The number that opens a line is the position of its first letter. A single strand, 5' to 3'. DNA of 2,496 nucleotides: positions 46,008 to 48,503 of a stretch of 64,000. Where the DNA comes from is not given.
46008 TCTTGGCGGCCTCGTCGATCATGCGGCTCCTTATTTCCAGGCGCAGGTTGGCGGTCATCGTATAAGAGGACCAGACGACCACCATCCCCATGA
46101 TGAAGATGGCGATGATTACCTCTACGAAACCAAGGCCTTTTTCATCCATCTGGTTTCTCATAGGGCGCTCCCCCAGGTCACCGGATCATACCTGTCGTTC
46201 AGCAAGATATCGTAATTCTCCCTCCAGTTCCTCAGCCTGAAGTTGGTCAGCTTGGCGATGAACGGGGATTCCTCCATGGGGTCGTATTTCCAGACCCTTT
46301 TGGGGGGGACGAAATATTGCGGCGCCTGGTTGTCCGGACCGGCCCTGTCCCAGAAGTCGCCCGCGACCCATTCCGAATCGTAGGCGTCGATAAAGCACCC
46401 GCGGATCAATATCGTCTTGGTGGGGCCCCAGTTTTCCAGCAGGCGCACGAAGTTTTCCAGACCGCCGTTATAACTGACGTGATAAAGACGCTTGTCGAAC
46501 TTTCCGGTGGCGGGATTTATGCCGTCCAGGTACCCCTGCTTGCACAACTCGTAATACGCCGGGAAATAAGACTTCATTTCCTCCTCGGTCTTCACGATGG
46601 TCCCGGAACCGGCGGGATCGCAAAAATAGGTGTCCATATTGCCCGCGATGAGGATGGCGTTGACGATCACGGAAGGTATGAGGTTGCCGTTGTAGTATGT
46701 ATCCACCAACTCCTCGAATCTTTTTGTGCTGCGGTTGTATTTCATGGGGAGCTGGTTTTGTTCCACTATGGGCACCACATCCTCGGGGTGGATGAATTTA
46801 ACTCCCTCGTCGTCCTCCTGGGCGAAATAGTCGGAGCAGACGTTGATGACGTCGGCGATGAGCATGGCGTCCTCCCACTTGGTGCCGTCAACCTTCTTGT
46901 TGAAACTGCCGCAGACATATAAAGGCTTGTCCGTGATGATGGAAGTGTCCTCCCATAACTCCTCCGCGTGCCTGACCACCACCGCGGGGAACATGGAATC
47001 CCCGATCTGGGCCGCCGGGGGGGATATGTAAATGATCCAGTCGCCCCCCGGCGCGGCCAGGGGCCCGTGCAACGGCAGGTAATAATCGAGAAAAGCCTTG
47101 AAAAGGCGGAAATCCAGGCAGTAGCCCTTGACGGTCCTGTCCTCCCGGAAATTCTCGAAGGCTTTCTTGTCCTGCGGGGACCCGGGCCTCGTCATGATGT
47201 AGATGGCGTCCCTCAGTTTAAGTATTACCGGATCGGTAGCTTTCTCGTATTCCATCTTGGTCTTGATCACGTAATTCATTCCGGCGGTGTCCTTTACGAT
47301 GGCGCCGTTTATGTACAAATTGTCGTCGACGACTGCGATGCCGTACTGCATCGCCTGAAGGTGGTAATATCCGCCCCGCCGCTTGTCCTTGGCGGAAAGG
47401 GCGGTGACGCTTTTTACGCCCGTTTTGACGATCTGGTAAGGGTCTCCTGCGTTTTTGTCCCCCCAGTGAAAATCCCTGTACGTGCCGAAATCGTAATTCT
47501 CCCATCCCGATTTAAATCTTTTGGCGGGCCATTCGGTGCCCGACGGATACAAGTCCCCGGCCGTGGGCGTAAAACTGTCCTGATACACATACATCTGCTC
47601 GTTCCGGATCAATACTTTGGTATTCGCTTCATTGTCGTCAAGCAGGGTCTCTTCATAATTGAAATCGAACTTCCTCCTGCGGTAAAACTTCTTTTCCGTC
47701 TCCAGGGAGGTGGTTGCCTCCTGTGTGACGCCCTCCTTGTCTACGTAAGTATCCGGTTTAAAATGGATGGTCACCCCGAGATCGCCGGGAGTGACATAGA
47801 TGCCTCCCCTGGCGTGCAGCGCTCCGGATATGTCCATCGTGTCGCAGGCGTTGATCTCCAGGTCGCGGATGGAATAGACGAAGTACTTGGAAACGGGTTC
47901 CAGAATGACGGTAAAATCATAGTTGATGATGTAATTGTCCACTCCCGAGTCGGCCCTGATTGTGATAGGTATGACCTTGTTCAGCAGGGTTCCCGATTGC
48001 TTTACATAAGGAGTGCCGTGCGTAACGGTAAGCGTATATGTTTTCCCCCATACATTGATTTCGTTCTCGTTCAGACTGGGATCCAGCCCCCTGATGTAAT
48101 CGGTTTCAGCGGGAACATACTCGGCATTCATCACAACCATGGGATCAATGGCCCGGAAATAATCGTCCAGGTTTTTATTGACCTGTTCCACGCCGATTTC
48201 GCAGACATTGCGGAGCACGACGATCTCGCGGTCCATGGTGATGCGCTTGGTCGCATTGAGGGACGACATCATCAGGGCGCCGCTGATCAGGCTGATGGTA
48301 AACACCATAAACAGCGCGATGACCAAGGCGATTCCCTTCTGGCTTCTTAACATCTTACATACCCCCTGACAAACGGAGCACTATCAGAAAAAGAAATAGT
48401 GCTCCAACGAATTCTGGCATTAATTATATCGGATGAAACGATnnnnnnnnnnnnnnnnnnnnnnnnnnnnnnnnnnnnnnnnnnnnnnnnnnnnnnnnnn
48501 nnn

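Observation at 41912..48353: Tandem duplicated, strongly diverged three-gene pilus-tip cassettes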

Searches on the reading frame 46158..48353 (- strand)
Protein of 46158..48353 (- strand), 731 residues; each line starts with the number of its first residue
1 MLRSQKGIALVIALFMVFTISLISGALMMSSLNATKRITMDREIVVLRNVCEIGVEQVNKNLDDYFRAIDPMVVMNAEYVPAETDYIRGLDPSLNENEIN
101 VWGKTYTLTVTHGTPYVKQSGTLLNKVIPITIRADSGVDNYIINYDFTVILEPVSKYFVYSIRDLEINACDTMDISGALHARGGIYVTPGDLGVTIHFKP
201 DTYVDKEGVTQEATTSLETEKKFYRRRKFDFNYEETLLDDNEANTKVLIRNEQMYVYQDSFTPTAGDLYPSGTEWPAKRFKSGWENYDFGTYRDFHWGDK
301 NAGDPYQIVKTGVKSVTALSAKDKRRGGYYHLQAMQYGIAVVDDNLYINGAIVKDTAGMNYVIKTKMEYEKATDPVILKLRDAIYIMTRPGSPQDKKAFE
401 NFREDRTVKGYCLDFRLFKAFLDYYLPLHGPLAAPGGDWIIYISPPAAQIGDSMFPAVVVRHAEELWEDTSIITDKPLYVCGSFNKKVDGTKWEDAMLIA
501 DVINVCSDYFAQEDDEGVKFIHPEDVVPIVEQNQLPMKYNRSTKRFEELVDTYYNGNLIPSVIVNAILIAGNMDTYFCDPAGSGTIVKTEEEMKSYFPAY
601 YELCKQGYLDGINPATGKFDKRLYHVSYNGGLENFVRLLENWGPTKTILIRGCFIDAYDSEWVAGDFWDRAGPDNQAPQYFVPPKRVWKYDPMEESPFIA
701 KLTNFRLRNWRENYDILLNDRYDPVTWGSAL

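Call 8: search_protein_families(library=pfam, proteins=[window:46158-48353:-], max_evalue=0.1)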
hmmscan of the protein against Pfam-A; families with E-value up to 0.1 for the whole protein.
window:46158-48353:- (731 aa): 0 families

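Call 9: search_protein_families(library=ncbifam, proteins=[window:46158-48353:-], max_evalue=0.1)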
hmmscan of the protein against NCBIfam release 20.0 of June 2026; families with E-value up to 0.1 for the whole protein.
window:46158-48353:- (731 aa): 1 family
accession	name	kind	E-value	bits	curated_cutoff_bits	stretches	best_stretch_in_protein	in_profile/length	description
NF038301.1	EPS_HpsA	equivalog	3.1e-06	25.1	400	1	627-687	1354-1416/1503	hormogonium polysaccharide biosynthesis protein HpsA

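Call 11: find_homologous_proteins(query=window:46158-48353:-, max_evalue=0.001)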
Query window:46158-48353:- (731 aa): 1 proteins with E <= 0.001 among 6669 candidates.
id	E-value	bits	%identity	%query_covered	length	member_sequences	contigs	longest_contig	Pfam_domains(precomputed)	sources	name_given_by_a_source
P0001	0.0e+0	1717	100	100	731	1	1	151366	-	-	-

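Call 12: find_related_loci(query=window:46158-48353:-, collection=genome_contigs, flank=10000)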
Query window:46158-48353:- (731 aa) in genome_contigs; peptide patterns used: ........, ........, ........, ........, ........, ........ (x = any residue, [..] = any of these).
15 stretches matched a pattern, but none encodes a relative of the query by tblastn (E <= 1e-3).

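Call 19: find_encoding_contigs(protein=P0001, flank=10000, max_places=6)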
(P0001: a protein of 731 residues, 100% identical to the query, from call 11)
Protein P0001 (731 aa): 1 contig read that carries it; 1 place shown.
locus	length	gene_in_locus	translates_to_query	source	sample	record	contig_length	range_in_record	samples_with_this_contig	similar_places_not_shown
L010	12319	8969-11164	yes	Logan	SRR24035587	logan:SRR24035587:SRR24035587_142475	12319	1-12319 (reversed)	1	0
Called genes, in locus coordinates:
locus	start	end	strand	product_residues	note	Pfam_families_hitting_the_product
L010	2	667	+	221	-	?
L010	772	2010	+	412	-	PF28597:T2SSF_N, PF00482:T2SSF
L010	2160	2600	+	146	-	PF07963:N_methyl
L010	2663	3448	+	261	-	PF06750:A24_N_bact, PF01478:Peptidase_A24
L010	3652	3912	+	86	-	PF10719:ComFB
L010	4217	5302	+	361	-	PF11104:PilM_2, PF06723:MreB_Mbl (faint), PF14450:FtsA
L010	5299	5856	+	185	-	-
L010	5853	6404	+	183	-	PF04350:PilO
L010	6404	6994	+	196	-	-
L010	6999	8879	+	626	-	PF16344:FecR_C (weak), PF23473:LysM3_LYK4_5 (faint), PF23446:LysM1_NFP_LYK (faint), PF03958:Secretin_N (weak), PF00263:Secretin, PF01476:LysM, PF23472:LysM2_CERK1_LYK3_4_5 (faint), PF01476:LysM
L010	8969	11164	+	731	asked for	-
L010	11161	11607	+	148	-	-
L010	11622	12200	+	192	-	-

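Call 28: search_solved_structures(query=A1, max_evalue=10)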
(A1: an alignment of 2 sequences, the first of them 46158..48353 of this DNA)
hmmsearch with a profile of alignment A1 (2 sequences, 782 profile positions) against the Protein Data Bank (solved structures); distinct sequences matched with E-value up to 10: 0.

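Call 34: search_protein_representatives(alignment_id=A1)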
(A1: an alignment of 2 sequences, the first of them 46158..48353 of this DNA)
Query: 2 sequences, 782 profile positions. Proteins with E-value up to 0.001 (for the whole library): 436; up to 1e-10: 32; up to 1e-30: 3. The best 150 are listed.
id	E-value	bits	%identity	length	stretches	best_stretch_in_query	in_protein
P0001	0.0e+00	1485.0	-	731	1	4-782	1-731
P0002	0.0e+00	1207.0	-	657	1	4-780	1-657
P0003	1.3e-81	291.5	-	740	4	4-370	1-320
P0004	2.6e-14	68.9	-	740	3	678-743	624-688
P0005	2.8e-14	68.8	-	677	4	675-744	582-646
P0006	3.4e-14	68.5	-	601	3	678-742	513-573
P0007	4.1e-14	68.3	-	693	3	656-743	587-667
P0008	1.9e-13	66.1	-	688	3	678-746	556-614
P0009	2.6e-13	65.6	-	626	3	678-743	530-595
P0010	3.7e-13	65.1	-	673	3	666-744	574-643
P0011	6.2e-13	64.4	-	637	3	679-745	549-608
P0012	2.0e-12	62.7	-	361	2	648-743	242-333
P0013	2.6e-12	62.3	-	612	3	426-560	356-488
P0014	3.2e-12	62.0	-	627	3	678-743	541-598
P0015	3.4e-12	61.9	-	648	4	674-744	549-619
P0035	1.7e-10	56.3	-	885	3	2-206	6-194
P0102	1.2e-07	46.9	-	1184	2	6-217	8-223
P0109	1.7e-07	46.4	-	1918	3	661-743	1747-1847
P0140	5.9e-07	44.6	-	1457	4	680-743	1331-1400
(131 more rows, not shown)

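Call 36: search_protein_families(library=pfam, proteins=[P0003, P0004, P0005, P0006, P0007, P0013, P0035, P0102, P0109, P0140], max_evalue=0.01)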
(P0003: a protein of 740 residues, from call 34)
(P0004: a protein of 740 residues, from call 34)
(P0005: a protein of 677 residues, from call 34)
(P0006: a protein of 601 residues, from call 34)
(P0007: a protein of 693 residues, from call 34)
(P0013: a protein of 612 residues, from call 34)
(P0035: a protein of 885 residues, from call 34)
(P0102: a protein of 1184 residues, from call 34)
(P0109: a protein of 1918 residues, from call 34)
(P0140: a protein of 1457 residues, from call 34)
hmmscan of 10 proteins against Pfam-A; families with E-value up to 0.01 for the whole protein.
P0003 (740 aa): 2 families
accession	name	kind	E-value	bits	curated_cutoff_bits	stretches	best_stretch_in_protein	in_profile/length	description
PF00754.31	F5_F8_type_C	-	2.5e-20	73.3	28.2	1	339-453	4-126/127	F5/8 type C domain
PF22633.2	F5_F8_type_C_2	-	2.6e-20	73.2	27.8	1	350-437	1-91/91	NedA-like, galactose-binding domain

P0004 (740 aa): 0 families

P0005 (677 aa): 0 families

P0006 (601 aa): 0 families

P0007 (693 aa): 0 families

P0013 (612 aa): 0 families

P0035 (885 aa): 0 families

P0102 (1184 aa): 0 families

P0109 (1918 aa): 0 families

P0140 (1457 aa): 0 families

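Call 37: search_protein_families(library=ncbifam, proteins=[P0003, P0004, P0005, P0006, P0007, P0013, P0035, P0102, P0109, P0140], max_evalue=0.01)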
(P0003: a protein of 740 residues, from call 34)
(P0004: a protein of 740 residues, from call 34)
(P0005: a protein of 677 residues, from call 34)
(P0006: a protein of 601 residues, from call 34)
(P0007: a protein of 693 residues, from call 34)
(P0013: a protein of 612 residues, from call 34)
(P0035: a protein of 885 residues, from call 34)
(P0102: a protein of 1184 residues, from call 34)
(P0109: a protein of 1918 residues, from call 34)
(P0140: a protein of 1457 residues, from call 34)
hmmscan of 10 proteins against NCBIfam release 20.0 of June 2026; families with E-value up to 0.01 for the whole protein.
P0003 (740 aa): 1 family
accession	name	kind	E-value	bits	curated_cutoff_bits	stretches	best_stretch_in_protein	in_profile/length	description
NF038301.1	EPS_HpsA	equivalog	1.1e-09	36.5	400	1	646-675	1354-1386/1503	hormogonium polysaccharide biosynthesis protein HpsA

P0004 (740 aa): 1 family
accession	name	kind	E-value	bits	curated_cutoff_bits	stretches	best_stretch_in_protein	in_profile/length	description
NF038301.1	EPS_HpsA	equivalog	3e-21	74.9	400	2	601-687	1331-1439/1503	hormogonium polysaccharide biosynthesis protein HpsA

P0005 (677 aa): 2 families
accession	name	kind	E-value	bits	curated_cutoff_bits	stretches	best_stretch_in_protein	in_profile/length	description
NF038301.1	EPS_HpsA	equivalog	3.7e-19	67.9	400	3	555-644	1325-1439/1503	hormogonium polysaccharide biosynthesis protein HpsA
NF037980.1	T2SS_GspK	equivalog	0.00026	20.6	130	1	17-79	2-64/307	type II secretion system minor pseudopilin GspK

P0006 (601 aa): 2 families
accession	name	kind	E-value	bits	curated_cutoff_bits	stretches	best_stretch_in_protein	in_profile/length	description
NF038301.1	EPS_HpsA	equivalog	9.3e-16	56.7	400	2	164-224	285-347/1503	hormogonium polysaccharide biosynthesis protein HpsA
TIGR02600.1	Verru_Chthon_A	subfamily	0.0065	14.4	332.3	1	28-89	1-62/1296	Verru_Chthon cassette protein A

P0007 (693 aa): 1 family
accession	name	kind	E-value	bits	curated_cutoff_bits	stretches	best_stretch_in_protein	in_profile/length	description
NF038301.1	EPS_HpsA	equivalog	1e-13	49.9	400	2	582-650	1335-1397/1503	hormogonium polysaccharide biosynthesis protein HpsA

P0013 (612 aa): 1 family
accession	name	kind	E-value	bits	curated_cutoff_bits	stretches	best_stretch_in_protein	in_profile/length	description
NF038301.1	EPS_HpsA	equivalog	6e-24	83.8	400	2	493-595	1331-1454/1503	hormogonium polysaccharide biosynthesis protein HpsA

P0035 (885 aa): 1 family
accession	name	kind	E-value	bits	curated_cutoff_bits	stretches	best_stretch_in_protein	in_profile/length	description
NF038301.1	EPS_HpsA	equivalog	5.6e-11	40.8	400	2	158-204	288-334/1503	hormogonium polysaccharide biosynthesis protein HpsA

P0102 (1184 aa): 2 families
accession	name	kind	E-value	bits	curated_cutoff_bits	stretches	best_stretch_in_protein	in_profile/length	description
NF038301.1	EPS_HpsA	equivalog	5.1e-07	27.7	400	0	2-75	37-114/1503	hormogonium polysaccharide biosynthesis protein HpsA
NF037980.1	T2SS_GspK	equivalog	2.1e-06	27.5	130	1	10-73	1-64/307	type II secretion system minor pseudopilin GspK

P0109 (1918 aa): 1 family
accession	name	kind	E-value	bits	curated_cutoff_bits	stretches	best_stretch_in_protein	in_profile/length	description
NF038301.1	EPS_HpsA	equivalog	7.1e-151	504.5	400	4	53-411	31-376/1503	hormogonium polysaccharide biosynthesis protein HpsA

P0140 (1457 aa): 1 family
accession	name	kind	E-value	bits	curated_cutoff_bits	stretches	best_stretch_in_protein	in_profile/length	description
NF038301.1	EPS_HpsA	equivalog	4e-201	671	400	3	14-737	13-718/1503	hormogonium polysaccharide biosynthesis protein HpsA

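Call 38: find_related_loci(query=P0003, collection=genome_contigs, flank=10000)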
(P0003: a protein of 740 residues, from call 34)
Query P0003 (740 aa) in genome_contigs; peptide patterns used: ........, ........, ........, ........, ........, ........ (x = any residue, [..] = any of these).
20 stretches matched a pattern, but none encodes a relative of the query by tblastn (E <= 1e-3).

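Call 40: find_homologous_proteins(query=A2, max_evalue=0.00001)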
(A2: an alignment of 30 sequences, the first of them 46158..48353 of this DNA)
Query A2 (30 sequences) (731 aa, profile of the alignment): 4 proteins with E <= 0.00001 among 7713 candidates.
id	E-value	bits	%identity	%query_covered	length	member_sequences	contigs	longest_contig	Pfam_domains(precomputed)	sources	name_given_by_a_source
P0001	2.4e-120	421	100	100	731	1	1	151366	-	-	-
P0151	6.0e-86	308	21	27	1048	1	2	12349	-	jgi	jgi:Tfp pilus assembly protein PilX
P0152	6.7e-86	307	27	8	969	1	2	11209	PF14341.12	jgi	jgi:hypothetical protein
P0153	7.2e-79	284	21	26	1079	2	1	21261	PF14341.12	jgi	jgi:hypothetical protein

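Call 41: find_encoding_contigs(protein=P0003, flank=10000, max_places=6)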
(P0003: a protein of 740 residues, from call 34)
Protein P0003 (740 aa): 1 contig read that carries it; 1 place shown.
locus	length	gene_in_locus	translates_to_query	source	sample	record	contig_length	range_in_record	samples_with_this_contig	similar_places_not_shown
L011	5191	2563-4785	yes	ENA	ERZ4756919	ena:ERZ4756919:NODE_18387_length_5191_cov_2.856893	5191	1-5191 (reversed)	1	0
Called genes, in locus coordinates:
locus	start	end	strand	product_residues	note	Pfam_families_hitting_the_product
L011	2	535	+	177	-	?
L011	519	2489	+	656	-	PF16344:FecR_C (faint), PF03958:Secretin_N, PF23462:LysM3_NFP (faint), PF00263:Secretin, PF01476:LysM, PF23473:LysM3_LYK4_5 (faint), PF01476:LysM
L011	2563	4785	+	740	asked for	PF00754:F5_F8_type_C, PF22633:F5_F8_type_C_2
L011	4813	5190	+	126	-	?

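Call 45: find_related_loci(query=A3, collection=metagenome_contigs, flank=10000)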
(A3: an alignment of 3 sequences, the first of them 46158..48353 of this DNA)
Query A3 (731 aa) in metagenome_contigs; peptide patterns used: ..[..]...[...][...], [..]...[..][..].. (x = any residue, [..] = any of these).
330 stretches matched a pattern; 33 encode a relative of the query (tblastn E <= 1e-3); 33 distinct loci.
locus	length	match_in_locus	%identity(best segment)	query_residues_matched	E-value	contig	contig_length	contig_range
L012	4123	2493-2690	42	627-691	2e-8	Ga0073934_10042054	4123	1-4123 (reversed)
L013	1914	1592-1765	44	626-691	1e-7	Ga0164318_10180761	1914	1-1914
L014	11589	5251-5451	36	616-691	1e-7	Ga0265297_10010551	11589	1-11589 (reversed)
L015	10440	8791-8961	43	628-692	2e-7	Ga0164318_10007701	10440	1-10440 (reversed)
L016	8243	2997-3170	38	628-691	2e-7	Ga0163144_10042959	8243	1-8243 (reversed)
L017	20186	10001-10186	42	628-691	2e-7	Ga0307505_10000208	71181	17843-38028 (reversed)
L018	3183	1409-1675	33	617-710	4e-7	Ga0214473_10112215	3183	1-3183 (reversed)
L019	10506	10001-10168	42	628-691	6e-7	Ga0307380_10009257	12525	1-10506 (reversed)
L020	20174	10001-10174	39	626-691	9e-7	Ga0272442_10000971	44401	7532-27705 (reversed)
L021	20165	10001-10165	43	627-691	1e-6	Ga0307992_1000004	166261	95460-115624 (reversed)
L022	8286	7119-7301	40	627-693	1e-6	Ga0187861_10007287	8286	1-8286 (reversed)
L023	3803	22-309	34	603-691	2e-6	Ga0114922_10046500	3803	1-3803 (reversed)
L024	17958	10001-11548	39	2-691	1e-6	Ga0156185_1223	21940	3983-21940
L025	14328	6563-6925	30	565-691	2e-6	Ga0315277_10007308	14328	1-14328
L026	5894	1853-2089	34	623-691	2e-6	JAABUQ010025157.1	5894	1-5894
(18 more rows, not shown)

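Call 56: predict_structure(alignment_id=A2)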
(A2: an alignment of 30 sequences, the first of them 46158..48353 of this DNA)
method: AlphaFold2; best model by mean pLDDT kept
length: 731 residues; sequences in the alignment: 30
mean_pLDDT: 68.8   pTM: 0.73
mean pLDDT of the five models: 68.8, 67.1, 66.9, 66.2, 66.1
residues with pLDDT >= 90: 80; 70-90: 324; 50-70: 151; < 50: 176
segments of 3 or more residues with pLDDT < 50: 70-96, 240-242, 256-258, 260-286, 300-306, 315-327, 351-371, 391-393, 514-543, 549-557, 621-623, 669-673, 675-678, 719-731
pLDDT, mean of each block of 10 residues (from residue 1): 66 89 89 81 84 80 63 43 37 46 56 60 76 81 85 87 88 88 85 80 80 81 82 58 67 56 43 41 51 65 50 47 45 76 69 39 35 74 76 58 78 90 84 66 75 78 89 91 81 86 87 46 38 36 48 54 93 78 75 80 62 55 65 85 84 88 61 48 85 81 82 72 44 39
secondary structure, 60 per line:
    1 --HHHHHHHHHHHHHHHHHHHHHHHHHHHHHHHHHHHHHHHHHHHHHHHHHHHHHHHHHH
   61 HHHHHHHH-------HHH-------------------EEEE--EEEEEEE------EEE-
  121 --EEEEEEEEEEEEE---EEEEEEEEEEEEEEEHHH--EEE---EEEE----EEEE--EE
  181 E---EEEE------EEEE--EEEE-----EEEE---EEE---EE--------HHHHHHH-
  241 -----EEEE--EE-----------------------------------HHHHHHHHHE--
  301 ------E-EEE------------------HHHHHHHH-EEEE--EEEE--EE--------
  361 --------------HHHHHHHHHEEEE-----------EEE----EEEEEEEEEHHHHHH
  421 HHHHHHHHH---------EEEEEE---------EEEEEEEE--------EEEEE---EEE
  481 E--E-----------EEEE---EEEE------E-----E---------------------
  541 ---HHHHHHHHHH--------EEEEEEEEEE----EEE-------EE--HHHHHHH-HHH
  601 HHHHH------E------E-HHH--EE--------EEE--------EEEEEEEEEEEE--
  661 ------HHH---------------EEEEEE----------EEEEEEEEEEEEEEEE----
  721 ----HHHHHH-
elements in order (helices of 4 or more, strands of 3 or more residues): H3-68 E98-101 E104-110 E117-119 E123-135 E139-153 E159-161 E165-168 E173-176 E179-181 E185-188 E195-198 E201-204 E210-213 E217-219 H233-239 E246-249 H289-297 E309-311 H330-337 E339-342 E345-348 H375-383 E384-387 E399-401 E406-414 H415-429 E439-444 E454-461 E470-474 E478-481 E496-499 E503-506 H544-553 E562-571 E576-578 H590-596 H598-605 E636-638 E647-658 E685-690 E701-716 H725-730

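Call 59: fold_search(model_id=the predicted structure, library=pdb)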
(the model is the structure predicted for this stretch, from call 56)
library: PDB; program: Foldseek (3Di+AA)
matches with E <= 10: 105; with E <= 0.001: 1
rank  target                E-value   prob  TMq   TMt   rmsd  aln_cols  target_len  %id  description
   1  6qvi_B                5.6e-05  1.00  0.25  0.34  14.6       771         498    9  Crystal structure of competence-associated pilin ComZ from Thermus thermophilus (released 2019-05-29)
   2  8s7l_B                1.1e+00  0.11  0.07  0.16  11.4       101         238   13  Crystal structure of a double mutant of VirB8-like OrfG central and C-terminal domains of Streptococcus thermophilus I (released 2025-03-12)
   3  4bl3_B                1.1e+00  0.07  0.06  0.07  17.6       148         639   11  Crystal structure of PBP2a clinical mutant N146K from MRSA (released 2014-05-21)
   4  4l8o                  1.3e+00  0.12  0.07  0.22  18.8       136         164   12  Crystal structure of a bile-acid 7-alpha dehydratase (CLOHYLEM_06634) from Clostridium hylemonae DSM 15053 at 2.20 A res (released 2013-08-21)
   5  1mwt_A                1.5e+00  0.07  0.06  0.07  16.7       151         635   10  Structure of penicillin G acyl-Penicillin binding protein 2a from methicillin resistant Staphylococcus aureus strain 2 (released 2002-11-06)
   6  8s7l_A                1.5e+00  0.09  0.06  0.16  11.6       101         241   13  Crystal structure of a double mutant of VirB8-like OrfG central and C-terminal domains of Streptococcus thermophilus I (released 2025-03-12)
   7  5k36_A                1.9e+00  0.01  0.04  0.07  16.2        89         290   12  Structure of an eleven component nuclear RNA exosome complex bound to RNA (released 2016-11-02)
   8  4keg                  2.1e+00  0.47  0.06  0.08   2.1        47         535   17  Crystal Structure of MBP Fused Human SPLUNC1 (released 2014-04-30)
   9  6yfc_AA               2.3e+00  0.06  0.04  0.17  15.2        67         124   12  Virus-like particle of bacteriophage AVE019 (released 2020-09-02)
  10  4dki_A                2.3e+00  0.04  0.06  0.06  17.6       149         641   10  Structural Insights into the Anti- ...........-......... Staphylococcus aureus (MRSA) Activity of Ceftobiprole (released 2012-08-01)
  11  6q9n_A                2.4e+00  0.04  0.05  0.05  18.1        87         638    9  Crystal structure of PBP2a from MRSA in complex with piperacillin and quinazolinone (released 2019-11-27)
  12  9i9s_B                2.7e+00  0.03  0.06  0.06  17.6       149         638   10  Room temperature structure of PBP2a at the LCLS (released 2026-02-18)
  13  3zfz_B                2.8e+00  0.04  0.04  0.04  18.1        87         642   13  Crystal structure of ceftaroline acyl-PBP2a from MRSA with non- covalently bound ceftaroline and muramic acid at allos (released 2013-10-09)
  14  9i9s_A                3.0e+00  0.03  0.06  0.06  17.8       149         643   11  Room temperature structure of PBP2a at the LCLS (released 2026-02-18)
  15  5m19_A                3.1e+00  0.04  0.06  0.07  16.8       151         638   10  Crystal structure of PBP2a from MRSA in the presence of Oxacillin ligand (released 2017-02-08)
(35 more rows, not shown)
